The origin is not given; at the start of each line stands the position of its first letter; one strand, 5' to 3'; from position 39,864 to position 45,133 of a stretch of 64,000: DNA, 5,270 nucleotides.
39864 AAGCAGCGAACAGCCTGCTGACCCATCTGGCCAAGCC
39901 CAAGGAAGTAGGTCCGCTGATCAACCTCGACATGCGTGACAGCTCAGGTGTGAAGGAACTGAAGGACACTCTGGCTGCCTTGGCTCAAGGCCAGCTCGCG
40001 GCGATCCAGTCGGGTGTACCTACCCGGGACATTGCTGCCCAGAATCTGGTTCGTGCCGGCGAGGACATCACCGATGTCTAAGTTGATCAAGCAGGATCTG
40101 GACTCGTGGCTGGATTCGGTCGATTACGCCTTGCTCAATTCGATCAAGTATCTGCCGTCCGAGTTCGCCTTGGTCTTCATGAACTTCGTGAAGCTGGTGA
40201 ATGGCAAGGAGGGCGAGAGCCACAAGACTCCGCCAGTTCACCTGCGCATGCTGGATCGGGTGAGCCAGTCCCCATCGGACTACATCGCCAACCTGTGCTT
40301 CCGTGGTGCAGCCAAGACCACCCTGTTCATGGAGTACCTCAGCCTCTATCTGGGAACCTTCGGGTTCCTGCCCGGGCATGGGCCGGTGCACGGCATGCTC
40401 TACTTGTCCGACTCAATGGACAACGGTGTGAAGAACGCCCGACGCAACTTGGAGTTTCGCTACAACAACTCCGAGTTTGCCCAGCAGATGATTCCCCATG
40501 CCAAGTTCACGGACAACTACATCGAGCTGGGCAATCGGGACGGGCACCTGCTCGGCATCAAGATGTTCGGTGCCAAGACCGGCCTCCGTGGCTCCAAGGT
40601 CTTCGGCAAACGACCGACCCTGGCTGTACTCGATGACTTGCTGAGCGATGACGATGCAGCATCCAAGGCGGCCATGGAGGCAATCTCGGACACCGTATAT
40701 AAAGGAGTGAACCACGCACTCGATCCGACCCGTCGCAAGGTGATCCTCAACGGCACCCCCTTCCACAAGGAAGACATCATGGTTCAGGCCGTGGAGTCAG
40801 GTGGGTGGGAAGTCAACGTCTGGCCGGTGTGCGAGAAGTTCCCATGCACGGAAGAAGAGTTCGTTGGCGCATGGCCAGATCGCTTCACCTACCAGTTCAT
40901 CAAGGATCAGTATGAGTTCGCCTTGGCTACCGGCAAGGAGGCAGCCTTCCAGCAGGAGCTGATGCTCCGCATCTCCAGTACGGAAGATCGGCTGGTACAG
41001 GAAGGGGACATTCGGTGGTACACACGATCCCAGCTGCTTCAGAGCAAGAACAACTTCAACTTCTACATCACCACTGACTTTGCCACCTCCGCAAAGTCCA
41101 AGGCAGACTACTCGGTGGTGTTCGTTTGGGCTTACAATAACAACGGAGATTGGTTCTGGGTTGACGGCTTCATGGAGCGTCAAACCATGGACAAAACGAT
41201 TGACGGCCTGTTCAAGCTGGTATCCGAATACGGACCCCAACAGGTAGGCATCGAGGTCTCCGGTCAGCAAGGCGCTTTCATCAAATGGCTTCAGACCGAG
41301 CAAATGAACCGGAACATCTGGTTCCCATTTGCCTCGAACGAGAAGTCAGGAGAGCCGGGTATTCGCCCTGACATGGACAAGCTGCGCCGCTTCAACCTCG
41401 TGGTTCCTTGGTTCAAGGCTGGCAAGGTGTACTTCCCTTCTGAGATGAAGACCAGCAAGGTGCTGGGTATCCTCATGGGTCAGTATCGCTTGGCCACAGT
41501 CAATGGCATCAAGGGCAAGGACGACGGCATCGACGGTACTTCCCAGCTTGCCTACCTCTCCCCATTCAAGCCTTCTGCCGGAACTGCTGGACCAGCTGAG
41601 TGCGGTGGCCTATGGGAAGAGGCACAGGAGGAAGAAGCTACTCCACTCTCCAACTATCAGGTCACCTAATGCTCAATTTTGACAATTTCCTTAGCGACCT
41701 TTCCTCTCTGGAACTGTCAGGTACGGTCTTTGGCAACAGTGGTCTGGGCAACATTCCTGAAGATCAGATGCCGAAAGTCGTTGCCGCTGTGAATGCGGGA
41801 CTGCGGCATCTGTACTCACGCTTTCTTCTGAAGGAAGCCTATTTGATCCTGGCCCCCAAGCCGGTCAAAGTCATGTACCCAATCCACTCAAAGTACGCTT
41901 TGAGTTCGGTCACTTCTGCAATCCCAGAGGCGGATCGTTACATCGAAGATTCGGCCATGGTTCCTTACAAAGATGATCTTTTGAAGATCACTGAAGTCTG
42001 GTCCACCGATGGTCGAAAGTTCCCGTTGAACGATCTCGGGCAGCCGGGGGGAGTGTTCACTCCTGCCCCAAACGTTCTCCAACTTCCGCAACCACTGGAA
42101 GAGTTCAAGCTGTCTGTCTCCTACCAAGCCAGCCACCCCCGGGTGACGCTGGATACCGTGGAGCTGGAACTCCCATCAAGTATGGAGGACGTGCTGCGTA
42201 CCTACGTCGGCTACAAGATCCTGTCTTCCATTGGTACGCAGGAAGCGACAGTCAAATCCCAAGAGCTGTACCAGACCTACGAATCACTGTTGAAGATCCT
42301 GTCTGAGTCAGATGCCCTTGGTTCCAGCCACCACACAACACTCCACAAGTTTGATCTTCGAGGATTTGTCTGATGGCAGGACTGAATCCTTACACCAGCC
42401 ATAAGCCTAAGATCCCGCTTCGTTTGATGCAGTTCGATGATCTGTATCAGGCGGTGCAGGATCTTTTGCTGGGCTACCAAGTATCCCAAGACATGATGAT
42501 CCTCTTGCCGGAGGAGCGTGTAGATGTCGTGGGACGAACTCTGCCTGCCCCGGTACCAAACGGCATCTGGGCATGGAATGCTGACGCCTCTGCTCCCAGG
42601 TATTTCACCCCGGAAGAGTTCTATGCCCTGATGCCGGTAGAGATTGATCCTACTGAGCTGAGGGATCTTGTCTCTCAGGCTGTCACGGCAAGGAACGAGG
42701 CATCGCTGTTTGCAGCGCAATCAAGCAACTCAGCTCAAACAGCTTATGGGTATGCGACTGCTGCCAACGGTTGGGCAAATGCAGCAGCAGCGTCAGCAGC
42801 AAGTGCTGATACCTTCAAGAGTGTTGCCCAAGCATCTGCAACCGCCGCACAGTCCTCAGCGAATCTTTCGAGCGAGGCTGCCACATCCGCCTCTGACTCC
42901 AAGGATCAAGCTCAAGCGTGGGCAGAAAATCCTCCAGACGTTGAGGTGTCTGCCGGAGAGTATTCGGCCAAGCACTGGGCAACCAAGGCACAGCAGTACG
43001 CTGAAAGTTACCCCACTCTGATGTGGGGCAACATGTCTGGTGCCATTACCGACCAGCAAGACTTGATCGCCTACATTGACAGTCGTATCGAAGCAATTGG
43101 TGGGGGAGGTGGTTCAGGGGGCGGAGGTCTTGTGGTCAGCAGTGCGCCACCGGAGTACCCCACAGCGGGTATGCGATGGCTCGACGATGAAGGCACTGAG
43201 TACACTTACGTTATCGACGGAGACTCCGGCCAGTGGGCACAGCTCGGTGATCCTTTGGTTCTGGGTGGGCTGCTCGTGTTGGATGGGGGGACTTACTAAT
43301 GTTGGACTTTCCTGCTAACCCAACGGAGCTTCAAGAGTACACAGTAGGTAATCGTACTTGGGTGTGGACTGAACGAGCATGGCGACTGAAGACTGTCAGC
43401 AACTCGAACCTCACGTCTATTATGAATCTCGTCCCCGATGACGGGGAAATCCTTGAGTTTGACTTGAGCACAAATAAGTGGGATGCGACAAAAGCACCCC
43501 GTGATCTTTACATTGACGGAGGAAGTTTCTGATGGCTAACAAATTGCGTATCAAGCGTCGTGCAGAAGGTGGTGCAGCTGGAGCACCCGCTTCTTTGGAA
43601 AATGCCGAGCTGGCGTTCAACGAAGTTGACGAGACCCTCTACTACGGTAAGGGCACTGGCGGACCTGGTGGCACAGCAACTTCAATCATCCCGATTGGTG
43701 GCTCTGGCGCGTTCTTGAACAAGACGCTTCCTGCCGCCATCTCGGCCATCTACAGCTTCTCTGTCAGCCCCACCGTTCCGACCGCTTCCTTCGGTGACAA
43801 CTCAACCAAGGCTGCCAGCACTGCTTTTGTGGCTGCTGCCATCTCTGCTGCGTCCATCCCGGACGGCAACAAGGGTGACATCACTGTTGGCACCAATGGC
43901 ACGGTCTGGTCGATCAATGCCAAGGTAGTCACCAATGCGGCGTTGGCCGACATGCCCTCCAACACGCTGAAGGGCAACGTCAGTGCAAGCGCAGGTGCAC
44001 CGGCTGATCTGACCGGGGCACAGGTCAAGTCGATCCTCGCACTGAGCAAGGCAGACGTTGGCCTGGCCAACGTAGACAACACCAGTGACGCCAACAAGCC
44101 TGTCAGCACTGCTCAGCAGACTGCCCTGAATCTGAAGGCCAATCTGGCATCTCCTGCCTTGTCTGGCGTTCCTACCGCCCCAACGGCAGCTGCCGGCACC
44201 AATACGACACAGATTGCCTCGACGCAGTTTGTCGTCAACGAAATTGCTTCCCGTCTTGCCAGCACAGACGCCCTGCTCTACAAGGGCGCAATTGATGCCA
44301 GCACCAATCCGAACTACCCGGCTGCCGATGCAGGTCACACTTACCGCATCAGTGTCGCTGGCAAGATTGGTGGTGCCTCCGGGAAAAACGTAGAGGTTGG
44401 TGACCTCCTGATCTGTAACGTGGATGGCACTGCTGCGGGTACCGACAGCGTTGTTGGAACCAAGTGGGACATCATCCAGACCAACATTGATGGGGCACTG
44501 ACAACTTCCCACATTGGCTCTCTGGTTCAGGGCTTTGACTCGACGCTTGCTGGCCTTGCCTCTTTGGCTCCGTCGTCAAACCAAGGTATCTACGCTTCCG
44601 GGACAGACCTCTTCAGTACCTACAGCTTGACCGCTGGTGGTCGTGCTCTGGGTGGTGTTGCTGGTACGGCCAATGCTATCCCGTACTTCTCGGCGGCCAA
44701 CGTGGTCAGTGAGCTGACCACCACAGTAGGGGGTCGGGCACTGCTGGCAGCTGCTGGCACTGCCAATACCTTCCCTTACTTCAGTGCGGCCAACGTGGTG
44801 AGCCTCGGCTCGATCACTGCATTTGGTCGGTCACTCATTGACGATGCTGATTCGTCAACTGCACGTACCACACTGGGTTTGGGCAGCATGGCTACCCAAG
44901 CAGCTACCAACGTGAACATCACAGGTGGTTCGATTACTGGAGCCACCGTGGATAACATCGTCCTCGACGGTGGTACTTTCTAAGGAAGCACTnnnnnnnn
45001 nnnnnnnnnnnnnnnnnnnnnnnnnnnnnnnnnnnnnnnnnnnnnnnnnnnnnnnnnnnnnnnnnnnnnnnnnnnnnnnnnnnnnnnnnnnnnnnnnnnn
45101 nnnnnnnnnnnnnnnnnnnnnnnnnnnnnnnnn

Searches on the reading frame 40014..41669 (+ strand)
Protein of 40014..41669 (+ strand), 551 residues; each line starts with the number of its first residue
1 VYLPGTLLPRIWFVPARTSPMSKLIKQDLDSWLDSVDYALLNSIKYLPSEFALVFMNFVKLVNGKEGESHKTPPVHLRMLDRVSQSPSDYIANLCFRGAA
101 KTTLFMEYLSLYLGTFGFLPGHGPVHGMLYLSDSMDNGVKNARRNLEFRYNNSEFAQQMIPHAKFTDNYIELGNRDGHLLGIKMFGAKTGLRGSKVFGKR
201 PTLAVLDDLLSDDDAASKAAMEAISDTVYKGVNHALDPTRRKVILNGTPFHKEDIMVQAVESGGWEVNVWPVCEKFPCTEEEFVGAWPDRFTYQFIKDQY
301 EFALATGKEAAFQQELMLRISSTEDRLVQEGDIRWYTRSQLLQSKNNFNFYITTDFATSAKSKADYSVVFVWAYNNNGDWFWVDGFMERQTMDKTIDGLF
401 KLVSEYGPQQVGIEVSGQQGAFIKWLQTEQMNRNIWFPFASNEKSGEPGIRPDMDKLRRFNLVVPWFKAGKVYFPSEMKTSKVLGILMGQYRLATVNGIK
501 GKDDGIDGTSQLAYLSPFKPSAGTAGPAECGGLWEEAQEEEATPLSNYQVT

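Call 56: search_protein_families(library=phrogs, proteins=[window:40014-41669:+], max_evalue=0.00001)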
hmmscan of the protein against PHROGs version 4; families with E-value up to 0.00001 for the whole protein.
window:40014-41669:+ (551 aa): 2 families
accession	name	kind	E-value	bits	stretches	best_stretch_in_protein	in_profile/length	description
phrog_38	-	head and packaging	3.8e-93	314.5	1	59-524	277-711/760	terminase large subunit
phrog_5573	-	head and packaging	7e-12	46.3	1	338-520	75-238/250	terminase large subunit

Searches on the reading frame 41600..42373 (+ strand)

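Call 56: search_protein_families(library=phrogs, proteins=[window:41600-42373:+], max_evalue=0.00001)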
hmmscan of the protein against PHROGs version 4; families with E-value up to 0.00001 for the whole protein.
window:41600-42373:+ (257 aa): 1 family
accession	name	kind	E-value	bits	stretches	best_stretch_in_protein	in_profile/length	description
phrog_2125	-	head and packaging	4.7e-58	197.6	1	26-257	2-234/234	virion structural protein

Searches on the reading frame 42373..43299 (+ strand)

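Call 56: search_protein_families(library=phrogs, proteins=[window:42373-43299:+], max_evalue=0.00001)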
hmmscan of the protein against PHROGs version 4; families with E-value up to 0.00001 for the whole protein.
window:42373-43299:+ (308 aa): 2 families
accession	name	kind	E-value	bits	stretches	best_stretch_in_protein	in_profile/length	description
phrog_19294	-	tail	2.2e-06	27.8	1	135-212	148-225/520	tail fiber protein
phrog_745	-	unknown function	7.7e-06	24.7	0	101-211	219-343/1452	-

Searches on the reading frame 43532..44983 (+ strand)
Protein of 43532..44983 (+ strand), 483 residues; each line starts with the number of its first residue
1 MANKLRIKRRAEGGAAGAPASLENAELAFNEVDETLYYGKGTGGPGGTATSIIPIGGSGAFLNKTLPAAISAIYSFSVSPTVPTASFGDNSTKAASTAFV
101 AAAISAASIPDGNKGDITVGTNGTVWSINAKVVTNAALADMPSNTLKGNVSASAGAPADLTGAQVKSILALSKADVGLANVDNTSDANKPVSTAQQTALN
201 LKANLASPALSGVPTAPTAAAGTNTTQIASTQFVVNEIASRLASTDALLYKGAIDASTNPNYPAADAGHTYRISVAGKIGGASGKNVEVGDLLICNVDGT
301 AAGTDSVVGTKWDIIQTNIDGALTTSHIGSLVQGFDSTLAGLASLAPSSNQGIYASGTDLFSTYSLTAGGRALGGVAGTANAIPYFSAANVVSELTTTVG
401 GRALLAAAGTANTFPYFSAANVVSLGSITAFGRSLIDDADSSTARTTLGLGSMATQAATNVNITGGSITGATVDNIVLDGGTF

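Call 56: search_protein_families(library=phrogs, proteins=[window:43532-44983:+], max_evalue=0.00001)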
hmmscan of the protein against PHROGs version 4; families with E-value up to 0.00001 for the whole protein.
window:43532-44983:+ (483 aa): 17 families
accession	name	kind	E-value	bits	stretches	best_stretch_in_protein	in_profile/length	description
phrog_2631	-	tail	3.9e-23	82.9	1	163-241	318-384/644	tail fiber protein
phrog_38707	-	unknown function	2.1e-21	77.2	1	168-262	401-505/675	-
phrog_13892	-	tail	6e-14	53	1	167-235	559-627/676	minor tail protein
phrog_35419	-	tail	9.2e-13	49.2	1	168-208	69-109/414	tail fiber protein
phrog_454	-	tail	1.3e-12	47.7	1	76-244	293-401/1376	tail fiber protein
phrog_7032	-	tail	5e-11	42.4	1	138-244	189-292/866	tail fiber protein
phrog_30593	-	unknown function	2e-09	38.1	1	165-230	99-165/322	-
phrog_5207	-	unknown function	6.2e-09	35.8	1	77-252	388-543/689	-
phrog_38418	-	unknown function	6.3e-09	36.2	1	128-204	73-202/472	-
phrog_33513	-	unknown function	1.8e-08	33.8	1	169-225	101-155/1042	-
phrog_22682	-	tail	3.6e-08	33.9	0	192-290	167-265/400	tail fiber protein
phrog_4209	-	tail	4.5e-08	33.5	0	190-402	97-306/406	tail fiber protein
phrog_2282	-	tail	5.2e-08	33.4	1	342-460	118-222/547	tail fiber protein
phrog_24919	-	tail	9.9e-08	32.3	1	72-207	26-150/402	tail fiber protein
phrog_8078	-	head and packaging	2.6e-06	26.6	1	170-200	458-488/1392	virion structural protein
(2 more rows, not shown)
